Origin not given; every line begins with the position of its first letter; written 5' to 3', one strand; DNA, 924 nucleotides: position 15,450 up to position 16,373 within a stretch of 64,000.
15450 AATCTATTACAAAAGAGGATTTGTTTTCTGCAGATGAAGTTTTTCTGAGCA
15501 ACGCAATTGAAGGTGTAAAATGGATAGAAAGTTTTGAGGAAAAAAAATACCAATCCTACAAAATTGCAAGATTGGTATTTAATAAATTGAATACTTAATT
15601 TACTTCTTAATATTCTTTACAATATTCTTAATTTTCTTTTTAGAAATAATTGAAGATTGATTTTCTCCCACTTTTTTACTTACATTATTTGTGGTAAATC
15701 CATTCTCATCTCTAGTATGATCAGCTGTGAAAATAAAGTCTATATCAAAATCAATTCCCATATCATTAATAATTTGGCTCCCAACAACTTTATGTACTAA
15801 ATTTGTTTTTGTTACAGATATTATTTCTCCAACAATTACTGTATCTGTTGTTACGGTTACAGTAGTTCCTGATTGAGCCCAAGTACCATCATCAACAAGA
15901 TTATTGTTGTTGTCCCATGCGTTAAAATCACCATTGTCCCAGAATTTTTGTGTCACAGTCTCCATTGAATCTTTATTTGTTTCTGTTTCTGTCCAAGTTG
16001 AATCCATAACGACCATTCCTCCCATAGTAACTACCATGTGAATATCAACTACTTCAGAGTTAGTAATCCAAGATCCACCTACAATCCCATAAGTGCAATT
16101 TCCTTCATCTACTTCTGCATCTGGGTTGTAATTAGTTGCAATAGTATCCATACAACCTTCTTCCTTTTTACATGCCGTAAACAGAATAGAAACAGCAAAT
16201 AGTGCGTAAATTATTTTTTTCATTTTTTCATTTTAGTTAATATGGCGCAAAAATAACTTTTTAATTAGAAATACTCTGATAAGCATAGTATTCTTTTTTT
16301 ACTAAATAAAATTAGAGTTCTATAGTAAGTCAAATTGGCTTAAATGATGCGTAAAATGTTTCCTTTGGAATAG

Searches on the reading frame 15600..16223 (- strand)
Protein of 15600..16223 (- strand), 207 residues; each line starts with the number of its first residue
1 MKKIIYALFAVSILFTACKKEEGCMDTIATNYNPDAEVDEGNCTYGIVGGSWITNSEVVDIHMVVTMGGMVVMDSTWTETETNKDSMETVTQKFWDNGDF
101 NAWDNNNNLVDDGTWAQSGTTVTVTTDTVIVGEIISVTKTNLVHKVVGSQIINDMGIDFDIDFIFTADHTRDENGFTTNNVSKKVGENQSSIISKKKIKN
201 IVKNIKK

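Call 12: search_protein_families(library=pfam, proteins=[window:15600-16223:-], max_evalue=1)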
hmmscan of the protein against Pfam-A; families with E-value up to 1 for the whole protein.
window:15600-16223:- (207 aa): 1 family
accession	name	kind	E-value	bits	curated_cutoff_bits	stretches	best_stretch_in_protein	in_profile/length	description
PF17594.7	GP57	-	0.092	13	27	1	84-139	9-66/75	Phage Tail fiber assembly helper gene product 57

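Call 13: search_protein_families(library=ncbifam, proteins=[window:15600-16223:-], max_evalue=1)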
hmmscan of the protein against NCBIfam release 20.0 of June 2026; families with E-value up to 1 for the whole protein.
window:15600-16223:- (207 aa): 2 families
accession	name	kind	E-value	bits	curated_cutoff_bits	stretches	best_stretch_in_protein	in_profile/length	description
NF033515.1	lipo_6_6_Borrel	equivalog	0.028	14.6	35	1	1-19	1-19/60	Lp6.6 family lipoprotein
NF047408.1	SA0632_fam_LP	equivalog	0.089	12.5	70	1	1-21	1-21/68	SA0632 family lipoprotein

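Call 30: find_encoding_contigs(protein=window:15600-16223:-, flank=3000, max_places=4)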
Protein window:15600-16223:- (207 aa): 22 contigs read that carry it; 4 places shown.
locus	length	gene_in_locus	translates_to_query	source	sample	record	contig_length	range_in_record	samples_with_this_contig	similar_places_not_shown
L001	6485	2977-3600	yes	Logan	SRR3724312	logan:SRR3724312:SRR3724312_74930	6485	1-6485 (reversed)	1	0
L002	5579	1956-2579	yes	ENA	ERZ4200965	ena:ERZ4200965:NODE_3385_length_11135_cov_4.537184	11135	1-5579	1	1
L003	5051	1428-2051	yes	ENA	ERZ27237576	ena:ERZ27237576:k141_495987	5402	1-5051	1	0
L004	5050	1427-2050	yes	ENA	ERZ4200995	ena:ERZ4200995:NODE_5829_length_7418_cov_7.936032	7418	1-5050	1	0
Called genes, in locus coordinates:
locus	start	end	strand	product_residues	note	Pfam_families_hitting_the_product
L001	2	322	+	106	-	?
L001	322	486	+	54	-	PF12587:DUF3761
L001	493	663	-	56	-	-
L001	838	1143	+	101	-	-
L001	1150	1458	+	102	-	-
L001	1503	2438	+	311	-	PF05971:Methyltransf_10, PF05175:MTS (faint)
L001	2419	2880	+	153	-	PF07606:DUF1569 (weak)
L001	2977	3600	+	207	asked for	-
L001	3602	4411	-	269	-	PF01063:Aminotran_4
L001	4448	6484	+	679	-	?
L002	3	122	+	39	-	?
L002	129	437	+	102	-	-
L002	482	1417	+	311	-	PF05971:Methyltransf_10, PF05175:MTS (faint)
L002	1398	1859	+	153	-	PF07606:DUF1569 (weak)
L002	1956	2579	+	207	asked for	-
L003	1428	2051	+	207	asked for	-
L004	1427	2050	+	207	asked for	-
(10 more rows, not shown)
